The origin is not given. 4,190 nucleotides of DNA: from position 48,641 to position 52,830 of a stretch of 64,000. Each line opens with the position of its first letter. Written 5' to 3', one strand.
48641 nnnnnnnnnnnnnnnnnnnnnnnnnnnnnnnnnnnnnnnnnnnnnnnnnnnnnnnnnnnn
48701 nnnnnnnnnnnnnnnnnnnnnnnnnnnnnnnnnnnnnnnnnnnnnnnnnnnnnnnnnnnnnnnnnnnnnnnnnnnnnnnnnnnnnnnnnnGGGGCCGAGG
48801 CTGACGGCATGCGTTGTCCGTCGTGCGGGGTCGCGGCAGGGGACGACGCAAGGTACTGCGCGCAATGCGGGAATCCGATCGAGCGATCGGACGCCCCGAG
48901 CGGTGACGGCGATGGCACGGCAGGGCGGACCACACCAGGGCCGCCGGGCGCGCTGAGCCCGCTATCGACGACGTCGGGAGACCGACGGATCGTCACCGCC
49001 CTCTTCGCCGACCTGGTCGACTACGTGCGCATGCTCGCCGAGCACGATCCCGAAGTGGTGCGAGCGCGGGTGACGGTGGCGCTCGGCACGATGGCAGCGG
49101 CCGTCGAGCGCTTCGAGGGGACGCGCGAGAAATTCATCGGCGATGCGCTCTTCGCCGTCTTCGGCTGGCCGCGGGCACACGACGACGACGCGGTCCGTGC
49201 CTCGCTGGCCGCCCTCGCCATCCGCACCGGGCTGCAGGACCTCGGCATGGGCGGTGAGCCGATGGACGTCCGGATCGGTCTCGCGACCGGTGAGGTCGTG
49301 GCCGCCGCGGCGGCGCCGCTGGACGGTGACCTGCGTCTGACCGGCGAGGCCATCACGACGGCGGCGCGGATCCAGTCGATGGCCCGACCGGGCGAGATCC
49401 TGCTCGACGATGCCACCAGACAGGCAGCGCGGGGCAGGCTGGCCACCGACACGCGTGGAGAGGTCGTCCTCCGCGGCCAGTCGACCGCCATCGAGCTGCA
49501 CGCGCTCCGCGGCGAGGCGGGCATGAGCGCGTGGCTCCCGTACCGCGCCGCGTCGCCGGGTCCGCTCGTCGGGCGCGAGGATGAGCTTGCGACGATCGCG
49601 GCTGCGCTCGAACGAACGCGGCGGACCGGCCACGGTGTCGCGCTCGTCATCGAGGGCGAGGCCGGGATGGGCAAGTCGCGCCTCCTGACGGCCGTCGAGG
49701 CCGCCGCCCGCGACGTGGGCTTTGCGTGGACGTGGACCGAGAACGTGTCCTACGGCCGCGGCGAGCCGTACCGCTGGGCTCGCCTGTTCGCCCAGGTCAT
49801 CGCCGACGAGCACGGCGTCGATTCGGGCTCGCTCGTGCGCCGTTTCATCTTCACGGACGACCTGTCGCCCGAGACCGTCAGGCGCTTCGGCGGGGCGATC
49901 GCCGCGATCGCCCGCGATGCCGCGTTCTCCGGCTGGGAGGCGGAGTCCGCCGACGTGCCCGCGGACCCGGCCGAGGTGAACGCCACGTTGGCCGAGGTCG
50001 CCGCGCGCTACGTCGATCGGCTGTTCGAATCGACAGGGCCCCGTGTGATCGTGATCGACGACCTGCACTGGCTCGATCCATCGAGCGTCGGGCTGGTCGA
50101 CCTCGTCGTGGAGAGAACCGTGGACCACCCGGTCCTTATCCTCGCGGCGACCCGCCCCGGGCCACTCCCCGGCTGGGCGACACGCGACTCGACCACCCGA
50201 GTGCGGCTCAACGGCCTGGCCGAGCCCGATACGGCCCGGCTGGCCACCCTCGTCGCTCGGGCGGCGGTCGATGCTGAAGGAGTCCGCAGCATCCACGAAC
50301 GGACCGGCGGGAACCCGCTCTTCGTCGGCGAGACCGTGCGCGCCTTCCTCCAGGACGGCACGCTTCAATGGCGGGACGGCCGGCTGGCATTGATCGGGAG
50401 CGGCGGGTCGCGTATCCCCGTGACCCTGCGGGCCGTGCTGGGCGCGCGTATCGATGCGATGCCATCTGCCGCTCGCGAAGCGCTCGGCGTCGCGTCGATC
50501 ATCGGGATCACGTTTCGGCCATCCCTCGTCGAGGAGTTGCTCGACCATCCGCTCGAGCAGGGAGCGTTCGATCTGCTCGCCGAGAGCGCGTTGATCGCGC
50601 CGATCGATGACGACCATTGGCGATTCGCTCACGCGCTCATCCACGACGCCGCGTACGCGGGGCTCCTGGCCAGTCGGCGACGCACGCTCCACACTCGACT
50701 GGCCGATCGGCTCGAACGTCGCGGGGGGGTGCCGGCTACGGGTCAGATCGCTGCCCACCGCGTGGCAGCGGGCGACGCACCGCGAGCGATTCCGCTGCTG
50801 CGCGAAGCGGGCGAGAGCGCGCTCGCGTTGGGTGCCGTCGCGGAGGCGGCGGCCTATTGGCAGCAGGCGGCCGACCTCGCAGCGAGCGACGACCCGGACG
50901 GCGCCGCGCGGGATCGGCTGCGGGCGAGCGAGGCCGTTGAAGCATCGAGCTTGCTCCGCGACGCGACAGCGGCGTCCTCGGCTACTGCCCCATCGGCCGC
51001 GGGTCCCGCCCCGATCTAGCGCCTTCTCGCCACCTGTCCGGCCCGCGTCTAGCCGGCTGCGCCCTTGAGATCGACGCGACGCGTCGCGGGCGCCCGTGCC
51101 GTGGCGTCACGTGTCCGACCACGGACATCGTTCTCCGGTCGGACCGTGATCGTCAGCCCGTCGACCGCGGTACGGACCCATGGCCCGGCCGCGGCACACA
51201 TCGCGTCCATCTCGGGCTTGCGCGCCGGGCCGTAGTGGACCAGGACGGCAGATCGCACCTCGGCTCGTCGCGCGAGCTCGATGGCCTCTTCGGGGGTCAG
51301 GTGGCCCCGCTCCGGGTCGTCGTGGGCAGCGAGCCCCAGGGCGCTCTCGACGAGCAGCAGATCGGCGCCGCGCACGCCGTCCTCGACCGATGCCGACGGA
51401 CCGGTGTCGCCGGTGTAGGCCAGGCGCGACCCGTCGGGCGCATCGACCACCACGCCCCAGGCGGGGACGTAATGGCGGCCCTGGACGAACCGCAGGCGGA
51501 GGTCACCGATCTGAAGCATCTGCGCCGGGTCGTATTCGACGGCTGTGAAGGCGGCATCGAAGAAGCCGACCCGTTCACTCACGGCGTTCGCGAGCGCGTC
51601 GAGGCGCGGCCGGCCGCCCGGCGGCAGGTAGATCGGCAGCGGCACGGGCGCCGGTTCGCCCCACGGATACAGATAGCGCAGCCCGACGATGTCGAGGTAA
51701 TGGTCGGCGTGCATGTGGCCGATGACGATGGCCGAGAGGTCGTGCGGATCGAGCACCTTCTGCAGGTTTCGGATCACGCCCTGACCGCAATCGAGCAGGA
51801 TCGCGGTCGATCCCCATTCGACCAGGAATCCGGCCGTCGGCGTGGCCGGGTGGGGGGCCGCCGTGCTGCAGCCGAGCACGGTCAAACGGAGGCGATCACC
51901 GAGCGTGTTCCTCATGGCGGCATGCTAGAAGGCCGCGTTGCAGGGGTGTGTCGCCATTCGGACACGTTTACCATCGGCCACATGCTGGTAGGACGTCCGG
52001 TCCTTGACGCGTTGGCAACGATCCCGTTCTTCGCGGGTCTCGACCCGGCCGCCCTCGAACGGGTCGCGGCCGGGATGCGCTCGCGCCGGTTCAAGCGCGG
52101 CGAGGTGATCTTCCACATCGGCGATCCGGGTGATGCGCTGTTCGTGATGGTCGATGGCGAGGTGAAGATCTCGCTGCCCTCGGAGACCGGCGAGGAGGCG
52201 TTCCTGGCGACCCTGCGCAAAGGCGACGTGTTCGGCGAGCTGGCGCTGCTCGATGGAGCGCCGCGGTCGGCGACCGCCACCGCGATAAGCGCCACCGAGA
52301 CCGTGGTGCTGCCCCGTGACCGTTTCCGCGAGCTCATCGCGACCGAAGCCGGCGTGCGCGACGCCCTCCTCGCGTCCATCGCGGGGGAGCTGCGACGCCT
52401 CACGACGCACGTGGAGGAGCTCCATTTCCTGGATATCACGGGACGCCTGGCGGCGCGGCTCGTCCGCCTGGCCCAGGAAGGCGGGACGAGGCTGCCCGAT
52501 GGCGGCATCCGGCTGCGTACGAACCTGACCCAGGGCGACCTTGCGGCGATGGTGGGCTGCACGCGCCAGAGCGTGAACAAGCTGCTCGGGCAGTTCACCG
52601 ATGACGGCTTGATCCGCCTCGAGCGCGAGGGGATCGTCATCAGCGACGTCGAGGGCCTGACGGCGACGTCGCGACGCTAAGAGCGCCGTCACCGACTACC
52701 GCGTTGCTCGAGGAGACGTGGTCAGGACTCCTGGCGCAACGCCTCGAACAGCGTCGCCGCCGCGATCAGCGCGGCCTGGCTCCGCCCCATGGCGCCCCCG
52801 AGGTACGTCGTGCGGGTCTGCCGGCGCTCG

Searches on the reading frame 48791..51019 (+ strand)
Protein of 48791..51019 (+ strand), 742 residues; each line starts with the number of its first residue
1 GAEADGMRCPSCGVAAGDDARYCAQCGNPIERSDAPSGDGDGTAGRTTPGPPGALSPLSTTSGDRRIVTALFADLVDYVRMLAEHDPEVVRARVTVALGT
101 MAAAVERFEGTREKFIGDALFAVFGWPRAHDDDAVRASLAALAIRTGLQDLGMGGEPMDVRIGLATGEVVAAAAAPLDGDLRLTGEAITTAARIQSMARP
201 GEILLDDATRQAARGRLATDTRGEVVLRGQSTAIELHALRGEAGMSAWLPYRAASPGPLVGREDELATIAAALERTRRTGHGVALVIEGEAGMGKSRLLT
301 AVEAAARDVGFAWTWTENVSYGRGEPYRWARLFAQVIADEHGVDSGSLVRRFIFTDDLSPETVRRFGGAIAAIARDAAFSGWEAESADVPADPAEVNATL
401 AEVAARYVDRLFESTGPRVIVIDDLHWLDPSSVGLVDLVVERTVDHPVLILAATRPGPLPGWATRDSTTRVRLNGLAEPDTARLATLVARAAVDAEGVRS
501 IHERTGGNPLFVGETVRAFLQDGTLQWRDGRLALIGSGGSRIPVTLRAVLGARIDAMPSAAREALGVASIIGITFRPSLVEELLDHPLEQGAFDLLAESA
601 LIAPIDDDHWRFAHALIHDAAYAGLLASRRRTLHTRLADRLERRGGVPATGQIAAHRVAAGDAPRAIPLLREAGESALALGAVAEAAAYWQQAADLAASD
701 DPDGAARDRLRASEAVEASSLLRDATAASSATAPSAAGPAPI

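Call 86: search_protein_families(library=pfam, proteins=[window:48791-51019:+], max_evalue=0.00001)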
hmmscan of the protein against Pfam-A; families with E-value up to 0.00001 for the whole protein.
window:48791-51019:+ (742 aa): 2 families
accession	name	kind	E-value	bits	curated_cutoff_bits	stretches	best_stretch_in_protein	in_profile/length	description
PF13191.12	AAA_16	-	2.3e-20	74.2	32.6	1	258-450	1-166/167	AAA ATPase domain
PF00211.25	Guanylate_cyc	-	7.1e-17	62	21.9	1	68-235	9-177/183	Adenylate and Guanylate cyclase catalytic domain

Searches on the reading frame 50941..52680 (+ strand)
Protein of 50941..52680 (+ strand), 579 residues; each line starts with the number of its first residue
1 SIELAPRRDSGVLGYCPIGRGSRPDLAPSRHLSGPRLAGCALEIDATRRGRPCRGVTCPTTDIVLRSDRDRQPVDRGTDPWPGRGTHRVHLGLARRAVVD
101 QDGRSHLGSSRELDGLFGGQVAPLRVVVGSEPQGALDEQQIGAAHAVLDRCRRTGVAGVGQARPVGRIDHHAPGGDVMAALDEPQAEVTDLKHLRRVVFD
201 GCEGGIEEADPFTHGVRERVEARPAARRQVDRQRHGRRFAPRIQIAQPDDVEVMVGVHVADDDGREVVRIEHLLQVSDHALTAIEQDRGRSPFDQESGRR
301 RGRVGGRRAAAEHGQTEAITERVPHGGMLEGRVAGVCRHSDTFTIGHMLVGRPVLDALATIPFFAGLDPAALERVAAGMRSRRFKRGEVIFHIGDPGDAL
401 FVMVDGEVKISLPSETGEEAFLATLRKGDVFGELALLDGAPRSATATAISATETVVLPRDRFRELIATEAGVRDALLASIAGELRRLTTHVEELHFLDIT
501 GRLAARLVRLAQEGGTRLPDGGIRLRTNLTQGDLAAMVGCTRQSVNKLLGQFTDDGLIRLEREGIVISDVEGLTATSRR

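Call 86: search_protein_families(library=pfam, proteins=[window:50941-52680:+], max_evalue=0.00001)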
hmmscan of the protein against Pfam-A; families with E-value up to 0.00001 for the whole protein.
window:50941-52680:+ (579 aa): 2 families
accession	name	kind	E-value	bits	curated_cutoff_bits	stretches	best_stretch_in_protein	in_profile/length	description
PF00027.35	cNMP_binding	-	4.3e-26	91.1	27.5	1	382-468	2-88/89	Cyclic nucleotide-binding domain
PF13545.12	HTH_Crp_2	-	2.3e-17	63.1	27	1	501-575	1-69/70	Crp-like helix-turn-helix domain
